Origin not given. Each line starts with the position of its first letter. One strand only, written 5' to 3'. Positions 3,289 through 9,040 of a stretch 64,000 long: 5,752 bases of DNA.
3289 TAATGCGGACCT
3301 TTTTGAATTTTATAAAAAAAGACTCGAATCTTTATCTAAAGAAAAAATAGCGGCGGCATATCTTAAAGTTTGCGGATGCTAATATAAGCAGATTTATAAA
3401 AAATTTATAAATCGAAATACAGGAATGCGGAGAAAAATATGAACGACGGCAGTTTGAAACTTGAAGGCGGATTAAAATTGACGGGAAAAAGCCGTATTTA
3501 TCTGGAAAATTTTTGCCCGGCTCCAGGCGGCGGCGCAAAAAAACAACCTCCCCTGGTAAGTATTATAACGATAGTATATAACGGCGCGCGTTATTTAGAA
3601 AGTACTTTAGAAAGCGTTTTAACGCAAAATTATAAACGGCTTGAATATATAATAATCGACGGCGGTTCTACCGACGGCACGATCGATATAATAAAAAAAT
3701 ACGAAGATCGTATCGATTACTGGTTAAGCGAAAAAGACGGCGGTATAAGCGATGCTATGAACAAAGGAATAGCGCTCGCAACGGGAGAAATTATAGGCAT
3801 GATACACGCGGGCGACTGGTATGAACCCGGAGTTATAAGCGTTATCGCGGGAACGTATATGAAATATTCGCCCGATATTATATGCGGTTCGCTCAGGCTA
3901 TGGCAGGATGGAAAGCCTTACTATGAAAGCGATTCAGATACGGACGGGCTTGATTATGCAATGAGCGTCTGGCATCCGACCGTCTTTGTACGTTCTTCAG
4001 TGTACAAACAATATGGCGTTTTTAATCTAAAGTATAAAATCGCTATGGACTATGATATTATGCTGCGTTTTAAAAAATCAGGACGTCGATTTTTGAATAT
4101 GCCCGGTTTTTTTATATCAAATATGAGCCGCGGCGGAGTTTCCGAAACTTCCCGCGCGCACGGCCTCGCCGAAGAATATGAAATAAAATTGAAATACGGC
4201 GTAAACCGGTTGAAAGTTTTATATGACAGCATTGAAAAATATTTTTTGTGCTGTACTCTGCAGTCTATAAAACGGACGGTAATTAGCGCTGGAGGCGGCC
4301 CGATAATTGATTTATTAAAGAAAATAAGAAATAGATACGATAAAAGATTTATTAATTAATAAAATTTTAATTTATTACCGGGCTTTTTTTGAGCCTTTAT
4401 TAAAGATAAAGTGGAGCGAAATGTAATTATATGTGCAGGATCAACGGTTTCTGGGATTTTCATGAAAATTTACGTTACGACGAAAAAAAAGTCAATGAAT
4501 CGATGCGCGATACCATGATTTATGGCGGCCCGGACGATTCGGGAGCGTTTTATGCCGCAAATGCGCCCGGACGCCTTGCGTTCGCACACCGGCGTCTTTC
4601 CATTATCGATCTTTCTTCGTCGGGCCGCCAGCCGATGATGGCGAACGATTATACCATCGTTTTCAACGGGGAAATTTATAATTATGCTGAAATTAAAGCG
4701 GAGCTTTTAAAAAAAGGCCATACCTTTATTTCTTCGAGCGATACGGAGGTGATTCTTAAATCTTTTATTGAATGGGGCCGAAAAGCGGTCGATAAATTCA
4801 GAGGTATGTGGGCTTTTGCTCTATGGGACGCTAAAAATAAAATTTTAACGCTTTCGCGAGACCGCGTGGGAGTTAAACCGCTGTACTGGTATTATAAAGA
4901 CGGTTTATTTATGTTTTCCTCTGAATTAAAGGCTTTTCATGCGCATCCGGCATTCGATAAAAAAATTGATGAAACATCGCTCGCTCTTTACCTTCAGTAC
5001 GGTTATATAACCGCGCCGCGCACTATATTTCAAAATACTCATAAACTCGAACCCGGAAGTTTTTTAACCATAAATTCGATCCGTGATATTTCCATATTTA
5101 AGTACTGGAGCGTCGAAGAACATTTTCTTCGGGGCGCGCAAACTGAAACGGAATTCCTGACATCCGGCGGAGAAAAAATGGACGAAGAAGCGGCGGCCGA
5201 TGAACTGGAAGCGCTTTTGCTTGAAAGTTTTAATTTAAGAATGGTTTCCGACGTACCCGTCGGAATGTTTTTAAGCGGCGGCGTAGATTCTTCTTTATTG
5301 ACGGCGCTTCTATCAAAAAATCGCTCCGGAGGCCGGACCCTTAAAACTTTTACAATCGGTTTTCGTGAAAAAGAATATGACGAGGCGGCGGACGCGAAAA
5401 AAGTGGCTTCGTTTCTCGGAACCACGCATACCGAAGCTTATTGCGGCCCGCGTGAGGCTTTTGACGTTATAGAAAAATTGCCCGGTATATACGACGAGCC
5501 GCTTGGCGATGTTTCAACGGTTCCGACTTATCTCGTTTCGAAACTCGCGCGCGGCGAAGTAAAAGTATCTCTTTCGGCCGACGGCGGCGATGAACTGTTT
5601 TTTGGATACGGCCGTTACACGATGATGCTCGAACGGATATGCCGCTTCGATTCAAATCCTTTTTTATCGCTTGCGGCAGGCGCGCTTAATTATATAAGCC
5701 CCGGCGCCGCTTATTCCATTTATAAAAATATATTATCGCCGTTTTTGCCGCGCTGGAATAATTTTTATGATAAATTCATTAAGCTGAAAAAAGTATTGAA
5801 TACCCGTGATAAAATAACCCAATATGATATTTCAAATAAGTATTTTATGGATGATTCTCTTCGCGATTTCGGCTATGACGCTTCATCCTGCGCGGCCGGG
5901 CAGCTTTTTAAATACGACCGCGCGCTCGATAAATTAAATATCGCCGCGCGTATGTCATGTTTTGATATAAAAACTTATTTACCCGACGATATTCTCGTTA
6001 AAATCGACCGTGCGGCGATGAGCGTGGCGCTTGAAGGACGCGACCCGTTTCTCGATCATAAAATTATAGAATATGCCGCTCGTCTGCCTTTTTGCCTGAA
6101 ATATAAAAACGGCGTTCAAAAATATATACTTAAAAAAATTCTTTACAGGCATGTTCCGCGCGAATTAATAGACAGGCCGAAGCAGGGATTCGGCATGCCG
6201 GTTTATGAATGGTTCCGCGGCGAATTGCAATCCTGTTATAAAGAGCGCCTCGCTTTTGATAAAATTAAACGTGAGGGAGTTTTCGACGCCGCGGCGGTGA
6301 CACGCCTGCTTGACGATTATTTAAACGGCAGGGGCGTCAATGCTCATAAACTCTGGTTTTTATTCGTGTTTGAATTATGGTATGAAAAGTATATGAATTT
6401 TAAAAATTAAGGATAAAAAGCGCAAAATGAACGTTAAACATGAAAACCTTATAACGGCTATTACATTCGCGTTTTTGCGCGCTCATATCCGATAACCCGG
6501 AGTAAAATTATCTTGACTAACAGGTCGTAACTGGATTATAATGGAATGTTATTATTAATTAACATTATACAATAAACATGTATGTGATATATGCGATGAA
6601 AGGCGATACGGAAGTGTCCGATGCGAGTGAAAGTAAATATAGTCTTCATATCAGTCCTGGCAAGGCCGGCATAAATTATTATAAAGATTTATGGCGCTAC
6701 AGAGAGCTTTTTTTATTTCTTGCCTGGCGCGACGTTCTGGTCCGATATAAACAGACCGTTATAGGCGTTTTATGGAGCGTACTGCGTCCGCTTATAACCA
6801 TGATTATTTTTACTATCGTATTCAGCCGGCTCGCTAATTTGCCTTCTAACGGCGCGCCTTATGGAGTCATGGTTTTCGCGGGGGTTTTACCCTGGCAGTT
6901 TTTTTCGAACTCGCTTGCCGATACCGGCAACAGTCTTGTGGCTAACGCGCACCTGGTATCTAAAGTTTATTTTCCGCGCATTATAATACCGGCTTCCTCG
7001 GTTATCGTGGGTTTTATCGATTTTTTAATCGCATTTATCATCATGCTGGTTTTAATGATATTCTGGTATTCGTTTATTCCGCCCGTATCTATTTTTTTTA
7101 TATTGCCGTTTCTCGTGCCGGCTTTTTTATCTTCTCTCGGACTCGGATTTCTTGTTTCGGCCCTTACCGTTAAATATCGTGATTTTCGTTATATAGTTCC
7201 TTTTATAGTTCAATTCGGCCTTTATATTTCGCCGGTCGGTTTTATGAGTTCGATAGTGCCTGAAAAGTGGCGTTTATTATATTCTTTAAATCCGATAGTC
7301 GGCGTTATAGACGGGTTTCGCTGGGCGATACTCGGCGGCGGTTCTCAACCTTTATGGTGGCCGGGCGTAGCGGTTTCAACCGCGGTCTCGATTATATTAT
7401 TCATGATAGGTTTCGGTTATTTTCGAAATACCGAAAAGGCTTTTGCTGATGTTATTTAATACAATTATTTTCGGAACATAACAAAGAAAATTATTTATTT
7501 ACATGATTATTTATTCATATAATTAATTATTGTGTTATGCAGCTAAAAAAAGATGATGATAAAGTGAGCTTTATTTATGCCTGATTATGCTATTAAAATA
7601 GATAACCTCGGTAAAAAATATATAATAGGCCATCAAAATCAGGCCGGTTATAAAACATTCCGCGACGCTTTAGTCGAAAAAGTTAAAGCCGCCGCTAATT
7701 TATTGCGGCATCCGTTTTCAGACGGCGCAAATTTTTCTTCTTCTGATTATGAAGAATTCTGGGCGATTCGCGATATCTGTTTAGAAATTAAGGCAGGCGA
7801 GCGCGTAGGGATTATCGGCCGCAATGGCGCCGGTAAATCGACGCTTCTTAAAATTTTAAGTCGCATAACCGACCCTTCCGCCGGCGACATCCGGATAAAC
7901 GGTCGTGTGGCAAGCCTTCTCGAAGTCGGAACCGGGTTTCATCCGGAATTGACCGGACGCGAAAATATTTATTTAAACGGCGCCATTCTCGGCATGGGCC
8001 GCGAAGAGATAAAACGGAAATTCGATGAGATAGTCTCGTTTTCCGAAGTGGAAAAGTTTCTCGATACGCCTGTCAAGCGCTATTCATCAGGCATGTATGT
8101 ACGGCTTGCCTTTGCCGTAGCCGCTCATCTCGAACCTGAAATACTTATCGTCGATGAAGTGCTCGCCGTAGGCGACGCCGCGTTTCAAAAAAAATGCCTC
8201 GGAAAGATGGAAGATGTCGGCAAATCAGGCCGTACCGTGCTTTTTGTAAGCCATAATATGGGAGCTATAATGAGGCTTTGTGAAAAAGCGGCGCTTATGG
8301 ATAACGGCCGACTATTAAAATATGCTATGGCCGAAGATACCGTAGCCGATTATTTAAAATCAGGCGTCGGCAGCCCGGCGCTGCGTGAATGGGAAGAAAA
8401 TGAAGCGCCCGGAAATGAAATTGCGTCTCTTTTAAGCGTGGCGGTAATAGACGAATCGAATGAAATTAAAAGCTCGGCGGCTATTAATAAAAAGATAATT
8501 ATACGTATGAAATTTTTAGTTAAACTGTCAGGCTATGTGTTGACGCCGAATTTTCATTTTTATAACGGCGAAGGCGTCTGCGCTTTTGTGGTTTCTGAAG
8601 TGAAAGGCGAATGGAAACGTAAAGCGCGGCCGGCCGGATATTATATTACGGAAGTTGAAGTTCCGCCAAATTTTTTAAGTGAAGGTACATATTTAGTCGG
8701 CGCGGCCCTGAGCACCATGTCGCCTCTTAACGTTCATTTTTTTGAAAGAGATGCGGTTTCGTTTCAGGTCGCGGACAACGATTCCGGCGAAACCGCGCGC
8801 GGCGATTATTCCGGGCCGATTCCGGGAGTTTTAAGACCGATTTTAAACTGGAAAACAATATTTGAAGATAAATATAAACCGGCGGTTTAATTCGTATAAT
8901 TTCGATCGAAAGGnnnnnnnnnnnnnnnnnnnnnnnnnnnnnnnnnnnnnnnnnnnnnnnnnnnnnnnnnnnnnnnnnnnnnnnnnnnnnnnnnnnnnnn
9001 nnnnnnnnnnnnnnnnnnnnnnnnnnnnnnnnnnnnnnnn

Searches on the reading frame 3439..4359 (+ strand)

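Call 73: search_protein_families(library=pfam, proteins=[window:3439-4359:+], max_evalue=0.00001)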
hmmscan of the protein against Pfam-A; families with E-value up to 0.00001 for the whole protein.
window:3439-4359:+ (306 aa): 2 families
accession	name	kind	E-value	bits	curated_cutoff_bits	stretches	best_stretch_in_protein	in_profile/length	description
PF00535.33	Glycos_transf_2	-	1.9e-27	96.7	23.3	1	41-201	1-149/168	Glycosyl transferase family 2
PF13641.12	Glyco_tranf_2_3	-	2.9e-08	34.4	27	1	37-223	1-206/230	Glycosyltransferase like family 2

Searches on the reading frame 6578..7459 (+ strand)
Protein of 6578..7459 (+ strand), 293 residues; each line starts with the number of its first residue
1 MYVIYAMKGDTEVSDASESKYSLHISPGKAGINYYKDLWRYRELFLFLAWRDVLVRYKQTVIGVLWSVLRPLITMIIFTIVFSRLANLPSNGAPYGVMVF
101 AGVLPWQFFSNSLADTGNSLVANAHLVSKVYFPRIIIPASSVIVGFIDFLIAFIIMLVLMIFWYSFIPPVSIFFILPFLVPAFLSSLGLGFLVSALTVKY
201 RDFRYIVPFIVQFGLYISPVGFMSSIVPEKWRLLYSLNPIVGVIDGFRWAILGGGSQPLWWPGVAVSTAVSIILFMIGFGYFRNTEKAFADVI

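Call 73: search_protein_families(library=pfam, proteins=[window:6578-7459:+], max_evalue=0.00001)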
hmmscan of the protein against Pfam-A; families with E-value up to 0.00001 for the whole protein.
window:6578-7459:+ (293 aa): 2 families
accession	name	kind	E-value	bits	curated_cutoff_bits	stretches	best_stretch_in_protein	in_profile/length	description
PF01061.29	ABC2_membrane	-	1e-17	64.9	26.9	1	44-251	2-210/211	ABC-2 type transporter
PF12698.13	ABC2_membrane_3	-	3.4e-06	26.8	31.6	1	146-278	212-345/347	ABC-2 family transporter protein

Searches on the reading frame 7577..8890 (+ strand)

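Call 73: search_protein_families(library=pfam, proteins=[window:7577-8890:+], max_evalue=0.00001)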
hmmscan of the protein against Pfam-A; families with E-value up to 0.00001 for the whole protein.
window:7577-8890:+ (437 aa): 2 families
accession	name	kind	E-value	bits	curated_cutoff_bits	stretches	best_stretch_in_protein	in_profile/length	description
PF00005.33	ABC_tran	-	9.5e-22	78.5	25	1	65-195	2-135/137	ABC transporter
PF14524.12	Wzt_C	-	1.1e-06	29.1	30.4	1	277-404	4-134/143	Wzt C-terminal domain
